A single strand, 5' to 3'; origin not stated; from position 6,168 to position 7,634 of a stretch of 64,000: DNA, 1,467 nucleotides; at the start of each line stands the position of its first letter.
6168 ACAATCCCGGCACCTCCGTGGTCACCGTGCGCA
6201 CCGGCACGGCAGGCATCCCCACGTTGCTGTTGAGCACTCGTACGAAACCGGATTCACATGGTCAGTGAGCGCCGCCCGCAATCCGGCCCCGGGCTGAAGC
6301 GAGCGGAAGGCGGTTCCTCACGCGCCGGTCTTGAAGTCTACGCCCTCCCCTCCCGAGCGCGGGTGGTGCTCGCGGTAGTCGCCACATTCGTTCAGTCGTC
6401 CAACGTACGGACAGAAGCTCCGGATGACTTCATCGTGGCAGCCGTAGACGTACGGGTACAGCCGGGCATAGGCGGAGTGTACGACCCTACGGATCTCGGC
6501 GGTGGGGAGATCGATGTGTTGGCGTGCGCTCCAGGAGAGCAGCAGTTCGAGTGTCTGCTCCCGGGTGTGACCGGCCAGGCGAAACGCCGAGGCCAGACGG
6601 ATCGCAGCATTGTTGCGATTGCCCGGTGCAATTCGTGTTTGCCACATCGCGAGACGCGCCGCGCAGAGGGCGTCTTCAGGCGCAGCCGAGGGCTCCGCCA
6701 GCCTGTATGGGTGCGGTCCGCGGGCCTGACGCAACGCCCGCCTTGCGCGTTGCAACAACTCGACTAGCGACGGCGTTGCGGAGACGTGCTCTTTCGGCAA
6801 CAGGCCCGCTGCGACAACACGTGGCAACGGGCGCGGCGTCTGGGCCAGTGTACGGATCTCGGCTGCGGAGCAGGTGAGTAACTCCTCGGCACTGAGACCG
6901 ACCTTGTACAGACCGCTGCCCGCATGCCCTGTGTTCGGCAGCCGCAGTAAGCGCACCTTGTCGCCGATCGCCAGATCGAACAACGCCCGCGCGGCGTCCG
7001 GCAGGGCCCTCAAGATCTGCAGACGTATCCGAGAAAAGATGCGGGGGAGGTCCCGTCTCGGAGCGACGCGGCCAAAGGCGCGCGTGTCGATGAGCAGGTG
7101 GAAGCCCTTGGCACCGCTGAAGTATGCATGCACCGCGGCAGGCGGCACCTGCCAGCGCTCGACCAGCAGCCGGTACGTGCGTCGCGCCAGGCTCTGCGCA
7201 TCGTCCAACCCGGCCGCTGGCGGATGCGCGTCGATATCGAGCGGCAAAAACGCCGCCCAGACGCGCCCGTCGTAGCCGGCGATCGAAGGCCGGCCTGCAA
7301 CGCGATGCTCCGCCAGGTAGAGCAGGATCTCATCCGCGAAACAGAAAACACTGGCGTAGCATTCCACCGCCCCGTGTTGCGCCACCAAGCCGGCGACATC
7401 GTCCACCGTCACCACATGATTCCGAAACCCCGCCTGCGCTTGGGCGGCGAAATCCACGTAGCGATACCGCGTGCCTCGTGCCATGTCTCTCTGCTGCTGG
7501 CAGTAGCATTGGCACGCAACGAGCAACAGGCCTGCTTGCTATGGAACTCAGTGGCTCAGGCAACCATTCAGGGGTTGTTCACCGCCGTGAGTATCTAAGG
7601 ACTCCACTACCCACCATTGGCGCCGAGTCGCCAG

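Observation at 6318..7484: Solo PrimPol (AEP) primase with PriCT-1 domain in a metabolic neighbourhood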

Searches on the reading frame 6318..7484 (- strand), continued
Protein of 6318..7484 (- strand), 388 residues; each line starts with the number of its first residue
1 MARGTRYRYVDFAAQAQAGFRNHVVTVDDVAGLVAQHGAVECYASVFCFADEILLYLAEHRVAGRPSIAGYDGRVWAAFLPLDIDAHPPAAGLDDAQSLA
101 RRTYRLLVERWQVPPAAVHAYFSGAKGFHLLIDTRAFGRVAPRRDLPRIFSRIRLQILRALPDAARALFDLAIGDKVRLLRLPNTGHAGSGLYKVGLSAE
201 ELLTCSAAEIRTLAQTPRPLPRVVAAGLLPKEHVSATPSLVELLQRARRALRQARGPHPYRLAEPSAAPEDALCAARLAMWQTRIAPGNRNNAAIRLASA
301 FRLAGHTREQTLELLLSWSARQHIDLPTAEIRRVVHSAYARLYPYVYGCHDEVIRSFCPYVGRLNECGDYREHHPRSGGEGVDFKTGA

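Call 59: search_protein_families(library=pfam, proteins=[L037:9818-12898:+, L037:12957-15545:+, L037:5970-7727:+, L037:8939-9787:+, L063:13745-15271:+, L063:11691-12578:+, P0162, P0165, P0172], max_evalue=0.00001)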
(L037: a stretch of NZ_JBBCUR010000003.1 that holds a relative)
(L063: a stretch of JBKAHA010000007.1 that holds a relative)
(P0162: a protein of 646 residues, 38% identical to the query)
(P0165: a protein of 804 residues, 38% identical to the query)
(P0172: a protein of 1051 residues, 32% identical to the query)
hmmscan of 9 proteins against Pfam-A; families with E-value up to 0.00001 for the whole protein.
L037:9818-12898:+ (1026 aa): 2 families
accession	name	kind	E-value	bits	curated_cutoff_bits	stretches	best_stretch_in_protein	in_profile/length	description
PF00493.29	MCM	-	8.4e-12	45.1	23.3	1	633-788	52-205/224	MCM P-loop domain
PF01896.25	DNA_primase_S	-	6.6e-10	40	26.8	1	74-211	1-135/163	DNA primase small subunit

L037:12957-15545:+ (862 aa): 1 family
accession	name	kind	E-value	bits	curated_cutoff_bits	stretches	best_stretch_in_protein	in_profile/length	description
PF00476.26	DNA_pol_A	-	9.1e-70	235.9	34.3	1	501-841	75-380/381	DNA polymerase family A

L037:5970-7727:+ (585 aa): 2 families
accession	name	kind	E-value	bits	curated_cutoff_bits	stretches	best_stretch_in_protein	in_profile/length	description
PF04851.21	ResIII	-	4.3e-22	79.2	22.5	1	125-269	3-164/164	Type III restriction enzyme, res subunit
PF00270.35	DEAD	-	2.1e-07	31.3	26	1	128-269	2-162/167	DEAD/DEAH box helicase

L037:8939-9787:+ (282 aa): 0 families

L063:13745-15271:+ (508 aa): 1 family
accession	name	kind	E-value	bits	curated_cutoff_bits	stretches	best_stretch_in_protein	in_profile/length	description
PF00589.27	Phage_integrase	-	7.3e-16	58.8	27.1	1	286-429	24-168/172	Phage integrase family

L063:11691-12578:+ (295 aa): 2 families
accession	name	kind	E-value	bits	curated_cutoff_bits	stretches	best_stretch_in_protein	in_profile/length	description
PF03796.21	DnaB_C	-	6.9e-26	91.6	27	1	39-279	17-254/255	DnaB-like helicase C terminal domain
PF13481.12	AAA_25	-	1.7e-08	34.7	27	1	16-196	13-188/195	AAA domain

P0162 (646 aa): 3 families
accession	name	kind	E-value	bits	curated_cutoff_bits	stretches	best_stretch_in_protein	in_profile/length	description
PF03796.21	DnaB_C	-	2.1e-38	132.6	27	1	367-620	3-253/255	DnaB-like helicase C terminal domain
PF08708.16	PriCT_1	-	8.6e-13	48.1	21.1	1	250-312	4-66/67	Primase C terminal 1 (PriCT-1)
PF13481.12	AAA_25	-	5.1e-07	30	27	1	378-549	27-193/195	AAA domain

P0165 (804 aa): 1 family
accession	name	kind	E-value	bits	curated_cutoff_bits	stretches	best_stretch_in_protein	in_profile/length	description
PF08708.16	PriCT_1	-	1.1e-12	47.8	21.1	1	290-353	4-67/67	Primase C terminal 1 (PriCT-1)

P0172 (1051 aa): 5 families
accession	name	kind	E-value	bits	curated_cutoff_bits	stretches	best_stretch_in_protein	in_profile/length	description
PF03796.21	DnaB_C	-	7.1e-32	111.2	27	1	827-1036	44-254/255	DnaB-like helicase C terminal domain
PF14890.11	Intein_splicing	-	3.7e-21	76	35.8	1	409-817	2-155/155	Intein splicing domain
PF14528.11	LAGLIDADG_3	-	2.2e-15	57.1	22.5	1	609-682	2-81/82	LAGLIDADG-like domain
PF08708.16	PriCT_1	-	6.3e-14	51.8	21.1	1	256-317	5-66/67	Primase C terminal 1 (PriCT-1)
PF13481.12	AAA_25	-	5.7e-06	26.5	27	0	828-965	69-194/195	AAA domain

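Call 60: find_related_loci(query=A1, collection=viral_contigs, flank=10000)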
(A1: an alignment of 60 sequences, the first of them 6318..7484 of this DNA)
Query A1 (388 aa) in viral_contigs; peptide patterns used: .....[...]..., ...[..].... (x = any residue, [..] = any of these).
192 stretches matched a pattern; 147 encode a relative of the query (tblastn E <= 1e-3); the best 80 are kept; 80 distinct loci.
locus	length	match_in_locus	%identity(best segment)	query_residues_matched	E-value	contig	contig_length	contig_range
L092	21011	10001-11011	31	3-377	3e-42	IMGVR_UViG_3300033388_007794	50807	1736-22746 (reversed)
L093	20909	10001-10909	31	21-358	3e-41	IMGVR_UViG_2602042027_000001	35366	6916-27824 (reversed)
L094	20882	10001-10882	32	41-358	1e-39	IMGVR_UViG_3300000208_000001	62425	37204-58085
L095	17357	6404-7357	32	7-358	7e-40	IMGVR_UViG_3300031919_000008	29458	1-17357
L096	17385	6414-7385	29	7-358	9e-39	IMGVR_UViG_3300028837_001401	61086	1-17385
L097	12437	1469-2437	32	6-358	8e-37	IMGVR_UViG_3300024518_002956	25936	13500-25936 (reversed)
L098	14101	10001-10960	30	6-358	2e-35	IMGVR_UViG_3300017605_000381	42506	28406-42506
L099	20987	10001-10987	29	7-358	3e-35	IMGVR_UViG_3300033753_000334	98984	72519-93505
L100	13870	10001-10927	27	6-358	1e-33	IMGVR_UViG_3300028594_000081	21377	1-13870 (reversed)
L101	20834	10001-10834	33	72-349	2e-33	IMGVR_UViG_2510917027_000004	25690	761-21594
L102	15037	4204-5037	32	74-349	7e-33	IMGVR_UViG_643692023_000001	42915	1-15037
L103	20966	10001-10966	27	7-376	1e-32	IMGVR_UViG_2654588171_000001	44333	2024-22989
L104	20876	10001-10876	31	48-349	2e-32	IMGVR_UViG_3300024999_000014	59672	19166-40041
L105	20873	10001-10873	30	42-349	2e-31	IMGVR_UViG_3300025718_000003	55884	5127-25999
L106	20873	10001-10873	30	42-349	2e-31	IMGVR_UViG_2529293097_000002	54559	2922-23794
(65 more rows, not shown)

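Call 61: search_dna_similar(query=window:6318-7484:-, collection=phages, mode=protein, max_rows=15)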
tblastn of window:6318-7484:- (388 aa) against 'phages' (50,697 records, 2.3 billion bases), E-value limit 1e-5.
Records with a match: 22; places in all: 22; records where one place covers at least 80% of the query: 7.
Best place of each record, by identity: <60% 22.
By first word of the organism name: Thermus 10; Bacillus 9; Pseudomonas 2; Moorella 1.
By host as written in the record: Thermus thermophilus 5; Thermus thermophilus HB8 4; Bacillus cereus 3; Bacillus bogoriensis 2; Bacillus thuringiensis 2; Pseudomonas sp. 2; Moorella thermoacetica DSM 103132 1; Bacillus cereus BC102p 1; and 2 more.
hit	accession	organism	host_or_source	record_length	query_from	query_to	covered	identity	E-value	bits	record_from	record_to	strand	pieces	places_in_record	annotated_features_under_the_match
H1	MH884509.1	Bacillus phage vB_BboS-125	Bacillus bogoriensis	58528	5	349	89%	27.8%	3e-25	113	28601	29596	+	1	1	DNA primase small subunit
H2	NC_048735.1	Bacillus phage vB_BboS-125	Bacillus bogoriensis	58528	5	349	89%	27.8%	3e-25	113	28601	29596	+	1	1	DNA primase small subunit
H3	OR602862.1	Moorella phage MTATph1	Moorella thermoacetica DSM 103132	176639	4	371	95%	24.9%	1e-15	85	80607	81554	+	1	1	primase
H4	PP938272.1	Bacillus phage PHBA67-T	Bacillus cereus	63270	42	349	79%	28.6%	2e-21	102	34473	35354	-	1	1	hypothetical protein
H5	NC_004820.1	Bacillus phage phBC6A51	Bacillus cereus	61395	42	349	79%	26.4%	2e-21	102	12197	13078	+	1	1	MCM domain family protein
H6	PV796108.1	Bacillus phage Edson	Bacillus cereus BC102p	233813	18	349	86%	23.6%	4e-16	86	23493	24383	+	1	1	hypothetical protein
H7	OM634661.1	Bacillus phage vB_BauM_KLEB27-3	Bacillus australimaris sKR4M-27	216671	21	349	85%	23.7%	2e-13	78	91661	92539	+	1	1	putative DNA primase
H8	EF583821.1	Bacillus phage 0305phi8-36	Bacillus thuringiensis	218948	10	349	88%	21.8%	2e-11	72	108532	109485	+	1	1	ORF181: primase | ORF180: hypothetical protein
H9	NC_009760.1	Bacillus phage 0305phi8-36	Bacillus thuringiensis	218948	10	349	88%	21.8%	2e-11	72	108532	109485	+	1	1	ORF181: primase | ORF180: hypothetical protein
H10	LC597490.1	Bacillus phage vB_BceM_WH1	Bacillus cereus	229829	82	349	69%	25.2%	1e-14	82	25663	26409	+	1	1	primase_gp048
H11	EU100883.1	Thermus phage P23-45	Thermus thermophilus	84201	121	320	52%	30.8%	1e-9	66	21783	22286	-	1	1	eukaryotic type DNA primase small subunit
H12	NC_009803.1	Thermus phage P23-45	Thermus thermophilus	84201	121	320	52%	30.8%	1e-9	66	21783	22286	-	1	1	primase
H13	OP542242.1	Thermus phage P23-45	Thermus thermophilus HB8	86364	121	320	52%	30.8%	1e-9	66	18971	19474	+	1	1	hypothetical protein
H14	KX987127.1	Thermus phage G20c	Thermus thermophilus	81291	121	320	52%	30.8%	1e-9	66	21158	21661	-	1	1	DNA primase small subunit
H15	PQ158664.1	Thermus phage P23-45_stolb1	Thermus thermophilus HB8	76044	121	320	52%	30.8%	2e-7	59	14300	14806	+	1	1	primase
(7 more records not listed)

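Call 62: search_dna_similar(query=window:6318-7484:-, collection=plasmids, mode=protein, max_rows=15)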
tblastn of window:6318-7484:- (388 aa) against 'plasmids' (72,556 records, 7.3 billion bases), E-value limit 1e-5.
Records with a match: 14; places in all: 14; records where one place covers at least 80% of the query: 0.
Best place of each record, by identity: <60% 14.
By first word of the organism name: Bacillus 9; Paenibacillus 2; Hymenobacter 1; Clostridium 1; Cytobacillus 1.
By predicted mobility (MOB-suite, as given by PLSDB): non-mobilizable 13; mobilizable 1.
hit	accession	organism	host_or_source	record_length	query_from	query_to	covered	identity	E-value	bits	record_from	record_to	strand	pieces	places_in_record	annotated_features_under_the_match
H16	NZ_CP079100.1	Bacillus velezensis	cell culture,mangrove sediments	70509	42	349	79%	29.6%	4e-26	117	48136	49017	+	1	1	DNA primase small subunit domain-containing protein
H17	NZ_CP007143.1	Hymenobacter swuensis DY53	-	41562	41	341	78%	29.3%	1e-16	90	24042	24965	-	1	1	primase C-terminal domain-containing protein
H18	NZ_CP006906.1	Clostridium baratii str. Sullivan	Isolate microbial culture,Stool (adult)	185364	111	367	66%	28.3%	2e-18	95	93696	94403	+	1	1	primase C-terminal domain-containing protein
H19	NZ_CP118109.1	Paenibacillus urinalis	Homo sapiens,blood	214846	63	349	74%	24.9%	2e-11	73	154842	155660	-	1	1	hypothetical protein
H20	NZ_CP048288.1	Paenibacillus rhizovicinus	cell culture,rhizosphere soil of tomato ...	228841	98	350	65%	28.2%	1e-13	80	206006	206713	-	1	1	primase C-terminal domain-containing protein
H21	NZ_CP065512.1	Cytobacillus oceanisediminis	Soil in kangaroo area of zoo,cell ...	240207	111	371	67%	23.8%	6e-12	75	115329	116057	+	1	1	hypothetical protein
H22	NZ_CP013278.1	Bacillus thuringiensis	Vectobac,bacterial clone,Commercial ...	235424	111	375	68%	23.2%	1e-10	71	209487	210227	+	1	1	hypothetical protein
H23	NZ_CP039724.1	Bacillus thuringiensis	whole organism,soil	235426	111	375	68%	23.2%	1e-10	71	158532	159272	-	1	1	hypothetical protein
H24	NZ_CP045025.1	Bacillus thuringiensis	whole organism,soil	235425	111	375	68%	23.2%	1e-10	71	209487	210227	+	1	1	hypothetical protein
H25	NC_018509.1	Bacillus thuringiensis HD-789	-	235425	111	375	68%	23.2%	1e-10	71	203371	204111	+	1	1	hypothetical protein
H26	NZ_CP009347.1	Bacillus thuringiensis HD1002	Sewage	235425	111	375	68%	23.2%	1e-10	71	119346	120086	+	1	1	hypothetical protein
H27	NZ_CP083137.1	Bacillus thuringiensis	whole organism,Biopesticide Solbac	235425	111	375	68%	23.2%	1e-10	71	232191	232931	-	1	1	hypothetical protein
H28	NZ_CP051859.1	Bacillus thuringiensis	cell culture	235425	111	375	68%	23.2%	1e-10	71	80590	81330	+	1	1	hypothetical protein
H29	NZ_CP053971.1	Bacillus thuringiensis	-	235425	111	375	68%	23.2%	1e-10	71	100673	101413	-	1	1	hypothetical protein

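Call 66: search_solved_structures(query=A1, max_evalue=10, show_alignments=3)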
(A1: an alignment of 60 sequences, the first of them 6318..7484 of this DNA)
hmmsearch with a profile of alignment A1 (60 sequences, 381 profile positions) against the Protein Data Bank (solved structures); distinct sequences matched with E-value up to 10: 2.
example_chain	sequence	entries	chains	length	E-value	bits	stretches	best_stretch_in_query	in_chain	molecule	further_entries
1zt2_A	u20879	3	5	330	0.00017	23.8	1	92-134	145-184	DNA primase small subunit | DNA primase small subunit PriS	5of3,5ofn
1g71_A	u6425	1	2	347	0.59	12.1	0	166-211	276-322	DNA PRIMASE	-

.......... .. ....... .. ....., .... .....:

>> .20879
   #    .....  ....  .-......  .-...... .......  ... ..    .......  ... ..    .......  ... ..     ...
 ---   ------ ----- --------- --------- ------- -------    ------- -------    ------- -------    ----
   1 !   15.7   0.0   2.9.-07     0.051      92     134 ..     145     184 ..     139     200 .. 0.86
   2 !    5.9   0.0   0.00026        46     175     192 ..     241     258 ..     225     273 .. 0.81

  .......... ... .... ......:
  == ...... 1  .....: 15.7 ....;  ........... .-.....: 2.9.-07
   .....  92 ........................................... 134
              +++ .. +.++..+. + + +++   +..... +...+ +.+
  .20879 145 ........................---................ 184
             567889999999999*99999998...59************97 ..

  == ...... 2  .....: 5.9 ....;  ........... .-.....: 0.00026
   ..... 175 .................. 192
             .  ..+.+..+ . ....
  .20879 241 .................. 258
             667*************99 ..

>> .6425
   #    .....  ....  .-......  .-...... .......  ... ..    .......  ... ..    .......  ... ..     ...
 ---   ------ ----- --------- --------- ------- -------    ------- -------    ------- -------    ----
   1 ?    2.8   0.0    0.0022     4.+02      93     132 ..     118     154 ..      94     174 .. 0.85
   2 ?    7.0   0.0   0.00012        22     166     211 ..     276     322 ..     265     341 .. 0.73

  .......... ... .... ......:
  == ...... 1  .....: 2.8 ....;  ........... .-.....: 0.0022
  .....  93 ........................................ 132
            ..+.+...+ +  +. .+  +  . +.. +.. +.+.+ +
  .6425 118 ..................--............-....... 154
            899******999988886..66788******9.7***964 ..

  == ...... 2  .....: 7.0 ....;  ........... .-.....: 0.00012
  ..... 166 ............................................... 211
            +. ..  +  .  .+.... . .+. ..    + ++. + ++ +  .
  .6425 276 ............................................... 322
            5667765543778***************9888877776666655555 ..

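Call 84: search_protein_families(library=pfam, alignment_id=A1, max_evalue=0.1)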
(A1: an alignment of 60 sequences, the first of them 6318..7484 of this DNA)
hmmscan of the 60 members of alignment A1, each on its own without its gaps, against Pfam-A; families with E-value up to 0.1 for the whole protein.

A. member 1, window:6318-7484:- (388 aa): 1 family
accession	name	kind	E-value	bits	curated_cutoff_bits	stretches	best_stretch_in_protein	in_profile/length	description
PF08708.16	PriCT_1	-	3.3e-10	39.8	21.1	1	285-341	8-64/67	Primase C terminal 1 (PriCT-1)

B. families by the number of members that match (of 60 scanned): 8 families
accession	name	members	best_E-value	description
PF08708.16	PriCT_1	60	3.1e-15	Primase C terminal 1 (PriCT-1)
PF01896.25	DNA_primase_S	29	5.2e-05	DNA primase small subunit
PF21686.3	LigD_Prim-Pol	4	0.009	LigD, primase-polymerase domain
PF13384.12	HTH_23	1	0.00059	Homeodomain-like domain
PF12688.13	TPR_5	1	0.0073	Tetratrico peptide repeat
PF24028.1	DUF7339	1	0.0081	Domain of unknown function (DUF7339)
PF18176.6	KptA_kDCL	1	0.044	KptA in kinetoplastid DICER domain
PF04957.18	RMF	1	0.097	Ribosome modulation factor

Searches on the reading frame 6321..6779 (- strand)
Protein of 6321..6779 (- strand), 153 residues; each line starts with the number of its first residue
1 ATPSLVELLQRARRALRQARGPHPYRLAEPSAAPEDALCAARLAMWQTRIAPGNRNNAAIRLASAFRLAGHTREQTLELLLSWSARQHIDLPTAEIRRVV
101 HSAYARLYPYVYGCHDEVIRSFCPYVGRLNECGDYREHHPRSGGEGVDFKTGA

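Call 74: predict_structure(alignment_id=A2)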
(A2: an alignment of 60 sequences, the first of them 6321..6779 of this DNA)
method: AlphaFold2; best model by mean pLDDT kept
length: 153 residues; sequences in the alignment: 60
mean_pLDDT: 91.2   pTM: 0.77
mean pLDDT of the five models: 91.2, 90.7, 90.2, 89.5, 89.1
residues with pLDDT >= 90: 121; 70-90: 20; 50-70: 9; < 50: 3
segments of 3 or more residues with pLDDT < 50: 151-153
pLDDT, mean of each block of 10 residues (from residue 1): 91 89 78 95 98 97 97 98 97 98 95 95 96 92 66 46
secondary structure, 60 per line:
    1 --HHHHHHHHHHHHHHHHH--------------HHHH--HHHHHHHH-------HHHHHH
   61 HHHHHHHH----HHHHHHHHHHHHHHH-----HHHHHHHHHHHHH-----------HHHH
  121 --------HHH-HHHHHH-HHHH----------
elements in order: H3-19 H34-37 H40-47 H55-68 H73-87 H93-105 H117-120 H133-138 H140-143
